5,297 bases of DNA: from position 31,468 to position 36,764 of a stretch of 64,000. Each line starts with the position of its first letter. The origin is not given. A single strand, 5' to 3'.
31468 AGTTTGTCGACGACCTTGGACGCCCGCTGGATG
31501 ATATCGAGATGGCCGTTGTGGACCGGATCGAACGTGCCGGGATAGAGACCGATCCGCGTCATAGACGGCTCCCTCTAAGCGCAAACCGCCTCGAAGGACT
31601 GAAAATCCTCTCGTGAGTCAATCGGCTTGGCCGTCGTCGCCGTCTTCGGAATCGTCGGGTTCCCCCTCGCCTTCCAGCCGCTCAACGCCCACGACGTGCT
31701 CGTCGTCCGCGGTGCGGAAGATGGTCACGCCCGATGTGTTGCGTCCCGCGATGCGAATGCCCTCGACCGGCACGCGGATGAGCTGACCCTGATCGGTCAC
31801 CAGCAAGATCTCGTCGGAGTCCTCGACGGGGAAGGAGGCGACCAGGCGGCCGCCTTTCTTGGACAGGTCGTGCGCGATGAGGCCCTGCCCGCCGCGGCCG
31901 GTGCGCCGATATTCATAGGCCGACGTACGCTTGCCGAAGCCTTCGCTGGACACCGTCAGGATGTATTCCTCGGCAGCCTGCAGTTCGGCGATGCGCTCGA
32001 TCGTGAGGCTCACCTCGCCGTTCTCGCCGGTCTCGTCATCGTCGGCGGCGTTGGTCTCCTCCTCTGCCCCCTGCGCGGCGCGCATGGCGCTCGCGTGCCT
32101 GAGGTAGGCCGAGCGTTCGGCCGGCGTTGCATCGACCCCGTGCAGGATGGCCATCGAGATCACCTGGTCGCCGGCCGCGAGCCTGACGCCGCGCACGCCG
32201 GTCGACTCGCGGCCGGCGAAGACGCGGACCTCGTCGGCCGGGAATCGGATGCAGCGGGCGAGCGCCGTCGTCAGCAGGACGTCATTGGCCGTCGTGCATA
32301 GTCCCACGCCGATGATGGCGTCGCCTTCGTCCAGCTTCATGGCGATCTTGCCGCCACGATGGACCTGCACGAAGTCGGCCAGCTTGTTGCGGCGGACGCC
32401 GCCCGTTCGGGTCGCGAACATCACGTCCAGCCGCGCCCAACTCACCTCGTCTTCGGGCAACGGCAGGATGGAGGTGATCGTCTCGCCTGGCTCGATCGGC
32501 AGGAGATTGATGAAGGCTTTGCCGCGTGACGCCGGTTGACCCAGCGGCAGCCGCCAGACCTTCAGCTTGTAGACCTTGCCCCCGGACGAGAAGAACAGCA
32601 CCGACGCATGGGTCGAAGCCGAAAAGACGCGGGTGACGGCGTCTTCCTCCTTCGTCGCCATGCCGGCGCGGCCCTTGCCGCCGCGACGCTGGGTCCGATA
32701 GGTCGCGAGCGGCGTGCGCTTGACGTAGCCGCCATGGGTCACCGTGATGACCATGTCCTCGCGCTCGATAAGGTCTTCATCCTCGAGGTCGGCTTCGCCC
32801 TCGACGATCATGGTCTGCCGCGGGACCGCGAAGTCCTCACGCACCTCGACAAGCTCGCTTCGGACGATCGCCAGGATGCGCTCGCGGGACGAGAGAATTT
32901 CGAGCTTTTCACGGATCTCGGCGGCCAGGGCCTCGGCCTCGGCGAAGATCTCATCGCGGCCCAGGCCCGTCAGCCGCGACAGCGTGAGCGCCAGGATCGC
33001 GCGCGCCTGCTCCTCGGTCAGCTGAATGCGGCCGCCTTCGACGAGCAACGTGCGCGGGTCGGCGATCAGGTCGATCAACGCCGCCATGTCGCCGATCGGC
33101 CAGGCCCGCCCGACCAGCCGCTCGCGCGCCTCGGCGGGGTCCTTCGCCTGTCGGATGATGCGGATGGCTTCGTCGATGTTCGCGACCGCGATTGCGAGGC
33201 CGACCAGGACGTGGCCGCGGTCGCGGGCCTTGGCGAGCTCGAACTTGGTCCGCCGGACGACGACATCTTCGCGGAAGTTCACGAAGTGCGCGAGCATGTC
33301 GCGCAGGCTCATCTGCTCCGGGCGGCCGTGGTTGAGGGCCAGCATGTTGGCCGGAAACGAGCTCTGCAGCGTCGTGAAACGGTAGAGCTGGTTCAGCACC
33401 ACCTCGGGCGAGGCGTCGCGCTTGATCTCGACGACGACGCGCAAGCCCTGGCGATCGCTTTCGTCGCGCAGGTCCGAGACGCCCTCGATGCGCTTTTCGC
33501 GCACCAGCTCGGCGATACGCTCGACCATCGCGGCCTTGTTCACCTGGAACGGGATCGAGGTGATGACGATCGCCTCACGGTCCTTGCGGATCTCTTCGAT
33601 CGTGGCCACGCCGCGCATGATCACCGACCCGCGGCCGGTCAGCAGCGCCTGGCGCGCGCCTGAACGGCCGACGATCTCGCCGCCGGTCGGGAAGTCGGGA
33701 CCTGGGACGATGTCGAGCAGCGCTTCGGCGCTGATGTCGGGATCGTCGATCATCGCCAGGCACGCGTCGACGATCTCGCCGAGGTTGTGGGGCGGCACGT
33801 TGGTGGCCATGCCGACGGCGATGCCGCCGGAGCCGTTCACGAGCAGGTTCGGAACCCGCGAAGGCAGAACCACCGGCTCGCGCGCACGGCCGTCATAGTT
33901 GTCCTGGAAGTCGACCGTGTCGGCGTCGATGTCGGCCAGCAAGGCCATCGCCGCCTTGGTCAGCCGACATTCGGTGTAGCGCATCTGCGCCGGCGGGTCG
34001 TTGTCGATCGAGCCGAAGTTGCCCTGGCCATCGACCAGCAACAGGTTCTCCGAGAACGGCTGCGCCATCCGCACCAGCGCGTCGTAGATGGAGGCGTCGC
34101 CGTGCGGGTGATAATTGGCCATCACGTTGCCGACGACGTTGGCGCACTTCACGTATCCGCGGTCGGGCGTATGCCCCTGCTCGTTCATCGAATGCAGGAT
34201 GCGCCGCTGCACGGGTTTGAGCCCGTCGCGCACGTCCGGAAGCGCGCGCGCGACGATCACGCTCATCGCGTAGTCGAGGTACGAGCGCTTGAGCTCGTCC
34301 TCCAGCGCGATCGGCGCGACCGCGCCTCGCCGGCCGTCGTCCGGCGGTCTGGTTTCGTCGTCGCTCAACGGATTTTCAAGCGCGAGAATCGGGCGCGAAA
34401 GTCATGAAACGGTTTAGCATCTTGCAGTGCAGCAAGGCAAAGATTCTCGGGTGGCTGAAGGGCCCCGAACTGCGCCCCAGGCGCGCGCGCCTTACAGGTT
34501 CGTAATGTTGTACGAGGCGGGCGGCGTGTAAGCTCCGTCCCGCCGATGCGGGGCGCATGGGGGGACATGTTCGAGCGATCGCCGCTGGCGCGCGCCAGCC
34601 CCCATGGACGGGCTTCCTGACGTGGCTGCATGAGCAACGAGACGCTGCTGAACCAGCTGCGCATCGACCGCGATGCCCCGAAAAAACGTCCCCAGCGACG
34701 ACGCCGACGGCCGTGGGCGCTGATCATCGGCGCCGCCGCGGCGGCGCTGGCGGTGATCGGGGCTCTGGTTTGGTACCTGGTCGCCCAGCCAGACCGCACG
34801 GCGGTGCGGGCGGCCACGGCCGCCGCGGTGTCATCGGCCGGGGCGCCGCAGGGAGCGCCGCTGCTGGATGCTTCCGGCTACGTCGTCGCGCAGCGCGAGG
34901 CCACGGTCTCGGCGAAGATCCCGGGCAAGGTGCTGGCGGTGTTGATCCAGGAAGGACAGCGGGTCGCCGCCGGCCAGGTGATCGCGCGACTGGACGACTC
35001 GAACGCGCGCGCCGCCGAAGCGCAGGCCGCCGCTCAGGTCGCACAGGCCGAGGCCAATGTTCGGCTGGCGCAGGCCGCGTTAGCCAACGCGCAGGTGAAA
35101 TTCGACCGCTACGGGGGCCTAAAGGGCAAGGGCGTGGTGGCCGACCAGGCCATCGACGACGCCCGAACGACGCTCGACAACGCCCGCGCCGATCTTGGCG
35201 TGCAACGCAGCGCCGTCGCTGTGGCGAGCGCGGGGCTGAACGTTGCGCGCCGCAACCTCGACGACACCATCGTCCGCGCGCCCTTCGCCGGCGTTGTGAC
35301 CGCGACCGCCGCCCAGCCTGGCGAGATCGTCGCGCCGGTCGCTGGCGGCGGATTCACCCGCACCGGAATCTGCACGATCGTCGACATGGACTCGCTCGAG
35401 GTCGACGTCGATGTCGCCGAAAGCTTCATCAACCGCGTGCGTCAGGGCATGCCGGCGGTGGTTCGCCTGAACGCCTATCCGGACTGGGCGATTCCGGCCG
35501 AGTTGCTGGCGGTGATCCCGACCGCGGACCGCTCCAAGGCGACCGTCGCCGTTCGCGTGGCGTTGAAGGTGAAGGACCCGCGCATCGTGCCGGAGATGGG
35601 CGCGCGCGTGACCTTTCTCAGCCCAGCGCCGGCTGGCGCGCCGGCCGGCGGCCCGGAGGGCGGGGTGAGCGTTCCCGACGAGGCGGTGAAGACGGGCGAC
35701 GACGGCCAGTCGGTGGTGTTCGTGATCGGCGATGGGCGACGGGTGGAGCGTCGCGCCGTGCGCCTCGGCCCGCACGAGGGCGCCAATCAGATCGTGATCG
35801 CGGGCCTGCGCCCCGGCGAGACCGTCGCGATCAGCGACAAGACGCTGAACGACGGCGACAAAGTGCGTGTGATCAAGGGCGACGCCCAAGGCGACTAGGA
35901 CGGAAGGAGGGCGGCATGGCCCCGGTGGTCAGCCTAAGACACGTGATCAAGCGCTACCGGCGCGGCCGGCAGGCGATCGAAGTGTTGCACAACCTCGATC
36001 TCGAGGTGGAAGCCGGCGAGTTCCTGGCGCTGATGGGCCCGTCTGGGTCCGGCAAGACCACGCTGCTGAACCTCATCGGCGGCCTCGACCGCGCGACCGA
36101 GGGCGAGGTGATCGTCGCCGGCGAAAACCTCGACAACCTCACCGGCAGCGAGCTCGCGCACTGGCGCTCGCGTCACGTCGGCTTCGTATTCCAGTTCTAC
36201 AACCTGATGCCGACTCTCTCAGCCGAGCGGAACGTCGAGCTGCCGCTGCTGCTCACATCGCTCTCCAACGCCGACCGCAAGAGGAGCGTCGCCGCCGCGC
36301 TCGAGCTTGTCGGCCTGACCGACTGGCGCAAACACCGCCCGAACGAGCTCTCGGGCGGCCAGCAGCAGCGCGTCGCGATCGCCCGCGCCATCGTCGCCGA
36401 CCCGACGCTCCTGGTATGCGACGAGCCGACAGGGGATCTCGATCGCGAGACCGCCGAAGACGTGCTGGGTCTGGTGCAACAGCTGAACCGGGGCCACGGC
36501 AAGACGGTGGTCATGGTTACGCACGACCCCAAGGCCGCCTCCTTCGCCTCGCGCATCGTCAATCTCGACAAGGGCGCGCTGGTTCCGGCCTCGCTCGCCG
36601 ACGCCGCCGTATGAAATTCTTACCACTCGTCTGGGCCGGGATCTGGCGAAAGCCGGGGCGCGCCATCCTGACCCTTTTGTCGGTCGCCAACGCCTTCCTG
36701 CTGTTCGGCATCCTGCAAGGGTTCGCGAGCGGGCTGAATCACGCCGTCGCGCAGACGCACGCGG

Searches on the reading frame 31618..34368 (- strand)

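Call 92: search_protein_families(library=pfam, proteins=[window:31618-34368:-], max_evalue=0.00001)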
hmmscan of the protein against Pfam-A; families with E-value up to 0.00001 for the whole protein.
window:31618-34368:- (916 aa): 2 families
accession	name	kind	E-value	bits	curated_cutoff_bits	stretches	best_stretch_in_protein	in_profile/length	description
PF00521.26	DNA_topoisoIV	-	2e-150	501.8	31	1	41-506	1-431/432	DNA gyrase/topoisomerase IV, subunit A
PF03989.18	DNA_gyraseA_C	-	1.9e-66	219.7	27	5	538-583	1-46/48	DNA gyrase C-terminal domain, beta-propeller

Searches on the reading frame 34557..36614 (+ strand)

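Call 92: search_protein_families(library=pfam, proteins=[window:34557-36614:+], max_evalue=0.00001)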
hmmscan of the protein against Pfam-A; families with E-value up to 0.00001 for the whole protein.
window:34557-36614:+ (685 aa): 1 family
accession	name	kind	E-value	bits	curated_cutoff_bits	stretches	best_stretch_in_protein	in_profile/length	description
PF00005.33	ABC_tran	-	6.6e-36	124.4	25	1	477-625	1-136/137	ABC transporter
